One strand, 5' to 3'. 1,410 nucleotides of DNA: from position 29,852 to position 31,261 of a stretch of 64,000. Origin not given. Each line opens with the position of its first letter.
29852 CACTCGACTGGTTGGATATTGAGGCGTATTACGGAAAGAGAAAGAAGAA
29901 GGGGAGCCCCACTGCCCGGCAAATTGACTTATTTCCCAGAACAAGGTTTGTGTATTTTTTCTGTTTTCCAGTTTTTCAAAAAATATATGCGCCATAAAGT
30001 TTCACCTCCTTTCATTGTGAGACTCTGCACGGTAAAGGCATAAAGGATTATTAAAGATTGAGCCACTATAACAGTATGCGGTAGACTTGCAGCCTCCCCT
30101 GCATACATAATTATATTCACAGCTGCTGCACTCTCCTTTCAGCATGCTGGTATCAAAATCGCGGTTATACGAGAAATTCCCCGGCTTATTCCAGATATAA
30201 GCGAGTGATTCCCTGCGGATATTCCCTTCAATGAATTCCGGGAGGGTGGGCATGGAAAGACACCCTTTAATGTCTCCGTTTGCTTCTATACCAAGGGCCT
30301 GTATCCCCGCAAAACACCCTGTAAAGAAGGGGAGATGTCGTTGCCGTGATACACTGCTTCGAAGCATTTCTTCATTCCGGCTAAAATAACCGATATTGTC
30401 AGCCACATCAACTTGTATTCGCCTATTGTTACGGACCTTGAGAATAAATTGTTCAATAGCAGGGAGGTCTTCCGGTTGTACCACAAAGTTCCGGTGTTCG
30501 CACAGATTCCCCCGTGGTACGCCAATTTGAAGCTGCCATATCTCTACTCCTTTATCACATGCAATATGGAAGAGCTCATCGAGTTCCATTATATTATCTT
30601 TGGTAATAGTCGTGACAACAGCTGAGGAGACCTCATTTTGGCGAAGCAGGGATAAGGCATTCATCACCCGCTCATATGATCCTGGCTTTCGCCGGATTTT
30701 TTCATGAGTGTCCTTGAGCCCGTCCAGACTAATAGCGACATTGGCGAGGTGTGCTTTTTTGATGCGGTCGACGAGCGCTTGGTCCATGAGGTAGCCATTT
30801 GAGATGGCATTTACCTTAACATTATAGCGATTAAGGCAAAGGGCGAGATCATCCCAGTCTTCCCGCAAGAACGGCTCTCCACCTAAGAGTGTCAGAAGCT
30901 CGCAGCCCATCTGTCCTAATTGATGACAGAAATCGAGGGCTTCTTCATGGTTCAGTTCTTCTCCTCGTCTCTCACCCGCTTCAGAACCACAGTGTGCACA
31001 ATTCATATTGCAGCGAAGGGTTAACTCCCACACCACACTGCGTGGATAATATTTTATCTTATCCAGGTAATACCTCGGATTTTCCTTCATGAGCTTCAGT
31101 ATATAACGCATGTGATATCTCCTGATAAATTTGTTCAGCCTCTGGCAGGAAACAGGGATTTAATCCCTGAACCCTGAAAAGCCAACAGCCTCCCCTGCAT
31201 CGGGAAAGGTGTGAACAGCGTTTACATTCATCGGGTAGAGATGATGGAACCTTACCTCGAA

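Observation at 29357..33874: Candidate novel peptide/protein-modification operon: RRE-M50 protease, SPFH-radical SAM/SPASM fusion, second radical SAM/SPASM, and a leaderless P/W/Y-rich repeat protein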

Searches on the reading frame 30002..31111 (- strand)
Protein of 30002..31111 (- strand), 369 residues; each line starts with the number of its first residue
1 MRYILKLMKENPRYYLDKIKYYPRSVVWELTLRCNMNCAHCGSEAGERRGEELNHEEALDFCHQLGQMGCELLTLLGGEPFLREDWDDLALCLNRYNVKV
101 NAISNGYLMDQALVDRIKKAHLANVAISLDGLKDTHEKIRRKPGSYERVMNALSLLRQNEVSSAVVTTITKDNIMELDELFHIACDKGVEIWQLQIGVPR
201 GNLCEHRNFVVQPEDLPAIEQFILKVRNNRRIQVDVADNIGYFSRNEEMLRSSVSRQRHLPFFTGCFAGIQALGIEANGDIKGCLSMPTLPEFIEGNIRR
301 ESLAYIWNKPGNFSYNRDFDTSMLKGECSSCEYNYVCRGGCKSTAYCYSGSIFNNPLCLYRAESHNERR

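Call 3: search_protein_families(library=pfam, proteins=[window:30002-31111:-], max_evalue=0.1)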
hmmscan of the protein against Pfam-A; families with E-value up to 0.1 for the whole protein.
window:30002-31111:- (369 aa): 3 families
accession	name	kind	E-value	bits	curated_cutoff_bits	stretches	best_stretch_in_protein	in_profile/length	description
PF04055.27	Radical_SAM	-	3.6e-24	86.2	29.5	1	29-181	2-163/166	Radical SAM superfamily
PF13186.11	SPASM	-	3.4e-08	34.1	21.5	1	266-331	1-66/67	Iron-sulfur cluster-binding domain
PF13353.11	Fer4_12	-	7.2e-06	26.8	22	1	33-139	14-123/137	4Fe-4S single cluster domain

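Call 4: search_protein_families(library=ncbifam, proteins=[window:30002-31111:-], max_evalue=0.1)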
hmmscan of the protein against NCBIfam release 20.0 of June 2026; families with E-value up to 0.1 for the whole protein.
window:30002-31111:- (369 aa): 86 families (the best 25 are shown)
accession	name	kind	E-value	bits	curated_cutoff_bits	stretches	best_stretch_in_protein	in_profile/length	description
TIGR04103.1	rSAM_nif11_3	equivalog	5.4e-77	259.1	725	1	24-365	5-349/412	nif11-class peptide radical SAM maturase 3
TIGR03913.1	rad_SAM_trio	equivalog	3.6e-70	236.7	591.75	1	17-362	12-356/477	GDL motif peptide-associated radical SAM/SPASM maturase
TIGR04545.1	rSAM_ahbD_hemeb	equivalog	5e-52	177.4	500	1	26-361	2-338/339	heme b synthase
TIGR04133.1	rSAM_w_lipo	hypoth_equivalog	4.2e-49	167.4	425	1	17-340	16-330/350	TIGR04133 family radical SAM/SPASM protein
TIGR04053.2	TIGR04053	equivalog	6.5e-44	150.7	395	2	22-238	6-225/366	TIGR04053 family radical SAM/SPASM domain-containing protein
TIGR04055.1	rSAM_NirJ2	equivalog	1.5e-43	149.5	500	1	26-361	2-325/326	putative heme d1 biosynthesis radical SAM protein NirJ2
TIGR04051.1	rSAM_NirJ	equivalog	7.3e-40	137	515.45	2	26-193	4-172/354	heme d1 biosynthesis radical SAM protein NirJ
NF050035.1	rSAM_WgK_link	exception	1.9e-37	129.2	650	2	20-201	5-188/367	radical SAM/SPASM peptide maturase WgkB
TIGR03962.1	mycofact_rSAM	equivalog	2.6e-36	125.5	265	2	23-191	11-180/339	mycofactocin radical SAM maturase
TIGR04250.1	SCM_rSAM_ScmE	equivalog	2.5e-34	118.8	400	1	23-352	2-338/358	SynChlorMet cassette radical SAM/SPASM protein ScmE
TIGR04054.1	rSAM_NirJ1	equivalog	6.8e-34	117.1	650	1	25-358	37-380/387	putative heme d1 biosynthesis radical SAM protein NirJ1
TIGR04347.1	pseudo_SAM_Halo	equivalog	4.3e-33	115.1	525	2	25-192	39-207/390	TIGR04347 family pseudo-SAM/SPASM protein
TIGR04546.1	rSAM_ahbC_deAc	equivalog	7.6e-33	113.8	650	2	25-187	40-203/390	12,18-didecarboxysiroheme deacetylase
TIGR04340.1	rSAM_ACGX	hypoth_equivalog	1.3e-31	110.1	400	1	25-358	4-337/341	radical SAM/SPASM domain protein, ACGX system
TIGR04303.1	GeoRSP_rSAM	equivalog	6.8e-31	108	400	1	23-355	4-319/325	GeoRSP system radical SAM/SPASM protein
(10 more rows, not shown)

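Call 35: find_homologous_proteins(query=window:30002-31111:-, max_evalue=1e-20)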
Query window:30002-31111:- (369 aa): 370 proteins with E <= 1e-20 among 2314 candidates; the best 120 are listed.
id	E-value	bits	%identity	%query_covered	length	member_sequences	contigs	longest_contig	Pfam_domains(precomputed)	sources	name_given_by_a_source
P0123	4.2e-255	864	100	100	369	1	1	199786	PF13186.12,PF04055.28,PF13353.12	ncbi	ncbi:MAG: radical SAM protein [bacterium]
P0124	3.3e-221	752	86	100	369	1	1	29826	PF13186.12,PF04055.28,PF13353.12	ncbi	ncbi:MAG: radical SAM protein [bacterium]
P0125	4.2e-202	689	79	99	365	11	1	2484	PF13186.12,PF04055.28,PF13353.12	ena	-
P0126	1.2e-200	685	77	99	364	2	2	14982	PF13186.12,PF04055.28,PF13353.12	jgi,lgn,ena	-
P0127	1.7e-197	674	76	100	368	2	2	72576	PF13186.12,PF04055.28,PF13353.12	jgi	jgi:radical SAM protein with 4Fe4S-binding SPASM domain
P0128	3.9e-195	666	75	97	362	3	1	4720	PF13186.12,PF04055.28,PF13353.12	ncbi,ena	-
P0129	1.1e-194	665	75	99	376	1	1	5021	PF13186.12,PF04055.28,PF13353.12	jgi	jgi:radical SAM protein with 4Fe4S-binding SPASM domain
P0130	3.6e-194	663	75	98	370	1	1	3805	PF13186.12,PF04055.28,PF13353.12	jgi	jgi:radical SAM protein with 4Fe4S-binding SPASM domain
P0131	6.6e-193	659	73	100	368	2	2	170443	PF13186.12,PF04055.28,PF13353.12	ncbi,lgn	ncbi:MAG: radical SAM protein [bacterium]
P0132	2.2e-191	654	75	98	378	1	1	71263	PF13186.12,PF04055.28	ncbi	ncbi:MAG: radical SAM protein [bacterium]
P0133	8.1e-191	652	73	100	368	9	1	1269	PF13186.12,PF04055.28,PF13353.12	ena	-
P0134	1.1e-190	652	73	100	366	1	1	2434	PF13186.12,PF04055.28,PF13353.12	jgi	jgi:radical SAM protein with 4Fe4S-binding SPASM domain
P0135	1.8e-187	641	71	100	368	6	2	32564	PF13186.12,PF04055.28,PF13353.12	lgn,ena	-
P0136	5.2e-176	603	67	98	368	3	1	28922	PF13186.12,PF04055.28,PF13353.12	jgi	-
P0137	3.3e-175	601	67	98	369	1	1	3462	PF13186.12,PF04055.28,PF13353.12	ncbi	-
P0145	9.1e-110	385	47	97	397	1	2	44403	PF13186.12,PF04055.28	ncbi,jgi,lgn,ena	-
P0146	4.4e-109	383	47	97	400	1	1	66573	PF13186.12,PF04055.28,PF13353.12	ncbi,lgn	-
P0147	4.4e-108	380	46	95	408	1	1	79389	PF13186.12,PF04055.28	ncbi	-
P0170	7.2e-100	353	44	94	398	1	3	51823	PF13186.12,PF04055.28,PF13353.12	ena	-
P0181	2.8e-97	344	46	95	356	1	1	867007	PF13186.12,PF04055.28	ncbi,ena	-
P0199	1.5e-91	325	44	94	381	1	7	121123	PF13186.12,PF04055.28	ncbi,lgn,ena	-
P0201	6.4e-91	323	42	96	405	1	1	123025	PF13186.12,PF04055.28,PF13353.12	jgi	jgi:radical SAM protein with 4Fe4S-binding SPASM domain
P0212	1.0e-88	316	44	95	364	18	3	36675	PF13186.12,PF04055.28,PF13353.12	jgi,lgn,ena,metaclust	metaclust:\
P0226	6.7e-86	307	43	93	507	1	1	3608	PF14559.13,PF13431.13,PF13186.12,PF04055.28,PF00515.35,PF13424.13,PF13432.13,PF13428.13,PF13181.13,PF07719.24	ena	-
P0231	1.9e-85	305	42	96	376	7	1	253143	PF13186.12,PF04055.28,PF13353.12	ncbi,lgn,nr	ncbi:MAG: radical SAM protein [Deltaproteobacteria bacterium]|nr:radical SAM protein [Deltaproteobac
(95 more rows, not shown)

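Call 36: search_protein_families(library=ncbifam, proteins=[P0145, P0146, P0147, P0181, P0199, P0201, P0231, P0212, P0226, P0170], max_evalue=1e-40)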
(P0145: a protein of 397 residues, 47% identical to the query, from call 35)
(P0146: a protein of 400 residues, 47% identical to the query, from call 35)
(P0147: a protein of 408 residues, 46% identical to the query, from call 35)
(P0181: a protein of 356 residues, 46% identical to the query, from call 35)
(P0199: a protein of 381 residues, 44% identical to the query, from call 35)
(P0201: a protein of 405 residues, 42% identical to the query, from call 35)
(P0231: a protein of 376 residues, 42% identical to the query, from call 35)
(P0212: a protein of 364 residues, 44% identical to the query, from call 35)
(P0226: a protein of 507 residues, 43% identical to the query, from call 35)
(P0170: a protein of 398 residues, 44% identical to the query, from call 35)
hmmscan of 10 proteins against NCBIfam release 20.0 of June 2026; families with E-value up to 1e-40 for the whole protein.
P0145 (397 aa): 7 families
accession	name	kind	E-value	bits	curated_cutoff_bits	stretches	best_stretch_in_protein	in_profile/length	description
TIGR04103.1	rSAM_nif11_3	equivalog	4.6e-75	252.8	725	1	49-390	2-345/412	nif11-class peptide radical SAM maturase 3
TIGR03913.1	rad_SAM_trio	equivalog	1.8e-69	234.4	591.75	1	48-390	15-355/477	GDL motif peptide-associated radical SAM/SPASM maturase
TIGR04133.1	rSAM_w_lipo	hypoth_equivalog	1.1e-48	165.9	425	1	48-369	20-330/350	TIGR04133 family radical SAM/SPASM protein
TIGR04545.1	rSAM_ahbD_hemeb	equivalog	5.3e-46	157.6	500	1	54-388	2-336/339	heme b synthase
TIGR04053.2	TIGR04053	equivalog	7.2e-45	153.8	395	0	49-263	5-221/366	TIGR04053 family radical SAM/SPASM domain-containing protein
TIGR04347.1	pseudo_SAM_Halo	equivalog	1.1e-41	143.4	525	1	42-387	29-383/390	TIGR04347 family pseudo-SAM/SPASM protein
TIGR04055.1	rSAM_NirJ2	equivalog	7.8e-41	140.7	500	0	54-389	2-324/326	putative heme d1 biosynthesis radical SAM protein NirJ2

P0146 (400 aa): 5 families
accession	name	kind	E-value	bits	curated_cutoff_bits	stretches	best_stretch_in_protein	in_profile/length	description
TIGR04103.1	rSAM_nif11_3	equivalog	7.7e-79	265.2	725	1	55-394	5-345/412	nif11-class peptide radical SAM maturase 3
TIGR03913.1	rad_SAM_trio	equivalog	8.6e-73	245.3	591.75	1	52-394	16-355/477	GDL motif peptide-associated radical SAM/SPASM maturase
TIGR04133.1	rSAM_w_lipo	hypoth_equivalog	1e-50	172.7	425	1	53-373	22-330/350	TIGR04133 family radical SAM/SPASM protein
TIGR04053.2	TIGR04053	equivalog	9.2e-42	143.6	395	0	53-268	6-222/366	TIGR04053 family radical SAM/SPASM domain-containing protein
TIGR04055.1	rSAM_NirJ2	equivalog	7.7e-41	140.7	500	0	57-393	2-324/326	putative heme d1 biosynthesis radical SAM protein NirJ2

P0147 (408 aa): 3 families
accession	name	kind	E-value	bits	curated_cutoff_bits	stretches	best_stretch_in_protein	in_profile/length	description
TIGR04103.1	rSAM_nif11_3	equivalog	5.6e-75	252.5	725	1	56-400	3-348/412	nif11-class peptide radical SAM maturase 3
TIGR03913.1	rad_SAM_trio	equivalog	1.9e-66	224.4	591.75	1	54-396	15-354/477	GDL motif peptide-associated radical SAM/SPASM maturase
TIGR04133.1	rSAM_w_lipo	hypoth_equivalog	4.5e-47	160.7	425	1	55-376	21-330/350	TIGR04133 family radical SAM/SPASM protein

P0181 (356 aa): 4 families
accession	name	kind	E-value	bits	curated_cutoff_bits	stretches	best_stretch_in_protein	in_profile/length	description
TIGR04103.1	rSAM_nif11_3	equivalog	2.2e-74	250.6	725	1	11-351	3-346/412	nif11-class peptide radical SAM maturase 3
TIGR03913.1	rad_SAM_trio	equivalog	2.1e-66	224.3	591.75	1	6-351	12-356/477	GDL motif peptide-associated radical SAM/SPASM maturase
TIGR04133.1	rSAM_w_lipo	hypoth_equivalog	3.6e-56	190.6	425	1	13-330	24-331/350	TIGR04133 family radical SAM/SPASM protein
TIGR04545.1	rSAM_ahbD_hemeb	equivalog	8.3e-46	157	500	1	16-350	3-338/339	heme b synthase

P0199 (381 aa): 6 families
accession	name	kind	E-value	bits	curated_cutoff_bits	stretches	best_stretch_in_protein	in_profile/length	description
TIGR04103.1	rSAM_nif11_3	equivalog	3.7e-89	299.2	725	1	13-358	5-351/412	nif11-class peptide radical SAM maturase 3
TIGR03913.1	rad_SAM_trio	equivalog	5e-78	262.6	591.75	1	10-360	16-363/477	GDL motif peptide-associated radical SAM/SPASM maturase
TIGR04133.1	rSAM_w_lipo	hypoth_equivalog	2e-54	184.9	425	1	15-333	26-332/350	TIGR04133 family radical SAM/SPASM protein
TIGR04347.1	pseudo_SAM_Halo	equivalog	4.8e-42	144.6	525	0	14-185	39-211/390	TIGR04347 family pseudo-SAM/SPASM protein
TIGR04545.1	rSAM_ahbD_hemeb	equivalog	8.9e-42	143.7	500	0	16-352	3-338/339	heme b synthase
TIGR04051.1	rSAM_NirJ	equivalog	9.2e-42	143.3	515.45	0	14-183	3-173/354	heme d1 biosynthesis radical SAM protein NirJ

P0201 (405 aa): 5 families
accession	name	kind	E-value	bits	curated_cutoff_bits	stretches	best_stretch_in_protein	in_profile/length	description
TIGR04103.1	rSAM_nif11_3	equivalog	4.9e-72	242.8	725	1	56-395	4-345/412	nif11-class peptide radical SAM maturase 3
TIGR03913.1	rad_SAM_trio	equivalog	7.2e-70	235.7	591.75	1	53-395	14-355/477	GDL motif peptide-associated radical SAM/SPASM maturase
TIGR04133.1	rSAM_w_lipo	hypoth_equivalog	1.6e-45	155.6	425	1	54-373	20-329/350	TIGR04133 family radical SAM/SPASM protein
TIGR04053.2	TIGR04053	equivalog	7e-42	144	395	0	52-256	3-209/366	TIGR04053 family radical SAM/SPASM domain-containing protein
TIGR04051.1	rSAM_NirJ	equivalog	8.8e-42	143.3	515.45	1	59-392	4-346/354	heme d1 biosynthesis radical SAM protein NirJ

P0231 (376 aa): 6 families
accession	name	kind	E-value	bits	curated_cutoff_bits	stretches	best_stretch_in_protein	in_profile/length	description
TIGR04103.1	rSAM_nif11_3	equivalog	8.3e-93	311.2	725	1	13-358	5-351/412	nif11-class peptide radical SAM maturase 3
TIGR03913.1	rad_SAM_trio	equivalog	1.4e-82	277.6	591.75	1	10-366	16-369/477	GDL motif peptide-associated radical SAM/SPASM maturase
TIGR04133.1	rSAM_w_lipo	hypoth_equivalog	9.1e-54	182.7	425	1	15-335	26-334/350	TIGR04133 family radical SAM/SPASM protein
TIGR04347.1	pseudo_SAM_Halo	equivalog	1.4e-43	149.7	525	0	14-218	39-244/390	TIGR04347 family pseudo-SAM/SPASM protein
TIGR04545.1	rSAM_ahbD_hemeb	equivalog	2.2e-42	145.7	500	0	16-209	3-198/339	heme b synthase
TIGR04051.1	rSAM_NirJ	equivalog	1.7e-41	142.4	515.45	0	14-182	3-172/354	heme d1 biosynthesis radical SAM protein NirJ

P0212 (364 aa): 4 families
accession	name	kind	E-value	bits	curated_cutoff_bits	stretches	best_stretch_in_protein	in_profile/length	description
TIGR04103.1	rSAM_nif11_3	equivalog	8.6e-89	298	725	1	14-354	6-349/412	nif11-class peptide radical SAM maturase 3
TIGR03913.1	rad_SAM_trio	equivalog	2.3e-80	270.3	591.75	1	9-357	15-362/477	GDL motif peptide-associated radical SAM/SPASM maturase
TIGR04133.1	rSAM_w_lipo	hypoth_equivalog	4.8e-44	150.7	425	1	16-327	27-330/350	TIGR04133 family radical SAM/SPASM protein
TIGR04545.1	rSAM_ahbD_hemeb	equivalog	3.6e-42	145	500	1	17-350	4-338/339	heme b synthase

P0226 (507 aa): 6 families
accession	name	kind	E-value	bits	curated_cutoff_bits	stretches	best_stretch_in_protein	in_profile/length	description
TIGR04103.1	rSAM_nif11_3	equivalog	2.6e-68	230.5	725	1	8-355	7-357/412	nif11-class peptide radical SAM maturase 3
TIGR03913.1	rad_SAM_trio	equivalog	4e-66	223.4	591.75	1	3-347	16-361/477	GDL motif peptide-associated radical SAM/SPASM maturase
TIGR04133.1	rSAM_w_lipo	hypoth_equivalog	3.7e-56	190.6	425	1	9-321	27-331/350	TIGR04133 family radical SAM/SPASM protein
TIGR04545.1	rSAM_ahbD_hemeb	equivalog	1.5e-50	172.6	500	1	10-342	4-338/339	heme b synthase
TIGR04053.2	TIGR04053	equivalog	8.2e-44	150.3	395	0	3-215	5-221/366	TIGR04053 family radical SAM/SPASM domain-containing protein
TIGR04055.1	rSAM_NirJ2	equivalog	1.8e-42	146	500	1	10-342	4-325/326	putative heme d1 biosynthesis radical SAM protein NirJ2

P0170 (398 aa): 5 families
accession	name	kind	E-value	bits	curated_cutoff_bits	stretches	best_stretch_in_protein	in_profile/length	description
TIGR04103.1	rSAM_nif11_3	equivalog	4e-70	236.5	725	1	55-396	5-348/412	nif11-class peptide radical SAM maturase 3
TIGR03913.1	rad_SAM_trio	equivalog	7.6e-70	235.6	591.75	1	50-395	13-357/477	GDL motif peptide-associated radical SAM/SPASM maturase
TIGR04133.1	rSAM_w_lipo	hypoth_equivalog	1.2e-46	159.3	425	1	55-371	24-329/350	TIGR04133 family radical SAM/SPASM protein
TIGR04051.1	rSAM_NirJ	equivalog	1.1e-43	149.6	515.45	1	57-395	4-351/354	heme d1 biosynthesis radical SAM protein NirJ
TIGR04545.1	rSAM_ahbD_hemeb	equivalog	4.2e-43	148.1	500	1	57-393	2-338/339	heme b synthase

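Call 37: find_encoding_contigs(protein=P0146, flank=4000, max_places=1)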
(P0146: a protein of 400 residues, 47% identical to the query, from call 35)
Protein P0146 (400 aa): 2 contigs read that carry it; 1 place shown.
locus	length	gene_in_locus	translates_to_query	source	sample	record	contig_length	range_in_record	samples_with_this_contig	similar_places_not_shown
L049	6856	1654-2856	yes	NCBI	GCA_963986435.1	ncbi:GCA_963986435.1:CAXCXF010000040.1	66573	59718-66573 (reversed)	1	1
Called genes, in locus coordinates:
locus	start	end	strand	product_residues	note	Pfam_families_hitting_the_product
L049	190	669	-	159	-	PF13414:TPR_11 (faint), PF13431:TPR_17 (faint), PF13428:TPR_14 (faint), PF13424:TPR_12, PF07719:TPR_2 (weak), PF00515:TPR_1 (weak), PF13432:TPR_16, PF14559:TPR_19 (weak), +2 more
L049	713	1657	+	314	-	PF08443:RimK (weak)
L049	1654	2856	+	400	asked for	PF04055:Radical_SAM, PF13353:Fer4_12 (faint), PF13186:SPASM (weak)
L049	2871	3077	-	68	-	-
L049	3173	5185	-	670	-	PF08443:RimK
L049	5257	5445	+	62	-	-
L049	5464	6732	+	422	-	PF04055:Radical_SAM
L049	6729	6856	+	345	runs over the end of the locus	PF03279:Lip_A_acyltrans (faint)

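Call 38: find_encoding_contigs(protein=P0231, flank=4000, max_places=1)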
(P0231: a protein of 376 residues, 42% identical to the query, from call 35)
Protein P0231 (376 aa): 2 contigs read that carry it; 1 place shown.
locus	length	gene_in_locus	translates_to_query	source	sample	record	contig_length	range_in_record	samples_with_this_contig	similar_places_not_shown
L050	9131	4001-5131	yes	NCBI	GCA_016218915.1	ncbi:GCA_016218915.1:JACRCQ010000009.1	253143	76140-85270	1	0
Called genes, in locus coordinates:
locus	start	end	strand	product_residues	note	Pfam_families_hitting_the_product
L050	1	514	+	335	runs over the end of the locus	-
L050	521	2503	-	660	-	PF00109:ketoacyl-synt, PF02801:Ketoacyl-synt_C, PF00109:ketoacyl-synt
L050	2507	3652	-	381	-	-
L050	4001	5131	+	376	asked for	PF13353:Fer4_12 (weak), PF04055:Radical_SAM, PF13186:SPASM (weak)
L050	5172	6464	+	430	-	-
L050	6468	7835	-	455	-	-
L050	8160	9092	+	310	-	-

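Call 39: find_encoding_contigs(protein=P0181, flank=4000, max_places=1)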
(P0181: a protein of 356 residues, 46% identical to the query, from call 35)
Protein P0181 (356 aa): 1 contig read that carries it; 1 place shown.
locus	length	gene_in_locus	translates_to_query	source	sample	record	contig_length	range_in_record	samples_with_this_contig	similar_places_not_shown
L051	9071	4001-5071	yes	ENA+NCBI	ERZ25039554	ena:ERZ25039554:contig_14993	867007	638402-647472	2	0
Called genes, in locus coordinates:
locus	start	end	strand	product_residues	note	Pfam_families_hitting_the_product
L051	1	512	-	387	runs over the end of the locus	PF16822:ALGX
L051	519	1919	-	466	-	PF03062:MBOAT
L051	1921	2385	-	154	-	-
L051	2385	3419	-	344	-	PF07676:PD40 (faint), PF26549:Tricorn_N (faint), PF26550:Tricorn_2nd (faint)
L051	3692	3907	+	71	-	-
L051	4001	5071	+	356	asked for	PF04055:Radical_SAM, PF13186:SPASM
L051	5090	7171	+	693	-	PF02310:B12-binding (faint), PF04055:Radical_SAM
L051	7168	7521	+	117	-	-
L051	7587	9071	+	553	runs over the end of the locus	PF02310:B12-binding (weak), PF04055:Radical_SAM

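Call 85: search_protein_families(library=padloc, proteins=[window:30002-31111:-], max_evalue=0.001)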
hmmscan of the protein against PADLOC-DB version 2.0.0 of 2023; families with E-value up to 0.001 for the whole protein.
window:30002-31111:- (369 aa): 3 families
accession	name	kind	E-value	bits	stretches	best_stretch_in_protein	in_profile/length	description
PDLC02904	pVip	-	5.8e-19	66.6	1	26-176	5-156/262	Viperins associated with kinases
PDLC02903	pVip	-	1.7e-18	65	1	26-176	2-152/257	Viperins not associated with kinases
PDLC02905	pVip-kinase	-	1.1e-05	22.8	1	25-136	183-298/474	Viperin-kinase fusion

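Call 96: search_solved_structures(query=window:30002-31111:-, max_evalue=0.00001)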
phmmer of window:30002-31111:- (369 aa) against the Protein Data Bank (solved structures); distinct sequences matched with E-value up to 0.00001: 10.
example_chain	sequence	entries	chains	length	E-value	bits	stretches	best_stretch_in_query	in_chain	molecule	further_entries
6efn_A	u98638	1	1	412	6.4e-19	71.6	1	20-193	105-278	Sporulation killing factor maturation protein SkfB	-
5wgg_A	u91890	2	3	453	3.4e-12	49.5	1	26-350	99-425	Radical SAM domain protein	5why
5v1q_A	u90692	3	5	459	4.5e-11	45.8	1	19-343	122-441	Radical SAM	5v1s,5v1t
6c8v_A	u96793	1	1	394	4.8e-11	45.6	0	23-186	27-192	Coenzyme PQQ synthesis protein E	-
7vob_C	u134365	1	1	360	7e-11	45.1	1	30-195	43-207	Cytosylglucuronate decarboxylase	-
7voc_C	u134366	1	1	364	7.2e-11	45.1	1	30-195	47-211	Cytosylglucuronate decarboxylase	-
8wm2_A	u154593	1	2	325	9.9e-07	31.5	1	32-130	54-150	Fe-S radical SAM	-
2fb2_A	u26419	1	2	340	2.3e-06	30.2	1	17-222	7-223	Molybdenum cofactor biosynthesis protein A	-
9dfu_A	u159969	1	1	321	6.1e-06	28.9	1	14-178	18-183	Radical SAM core domain-containing protein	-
1tv7_A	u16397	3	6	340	6.2e-06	28.8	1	22-222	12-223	Molybdenum cofactor biosynthesis protein A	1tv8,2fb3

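Call 101: search_protein_families(library=pfam, proteins=[L050:2507-3652:-, L050:5172-6464:+], max_evalue=0.01)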
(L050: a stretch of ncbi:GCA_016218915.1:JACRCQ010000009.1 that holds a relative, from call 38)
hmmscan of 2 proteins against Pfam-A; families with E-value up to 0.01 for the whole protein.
L050:2507-3652:- (381 aa): 0 families

L050:5172-6464:+ (430 aa): 1 family
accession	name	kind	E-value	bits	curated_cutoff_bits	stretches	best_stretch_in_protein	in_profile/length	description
PF01391.23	Collagen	-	0.0044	17.2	27.2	1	106-158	4-56/60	Collagen triple helix repeat (20 copies)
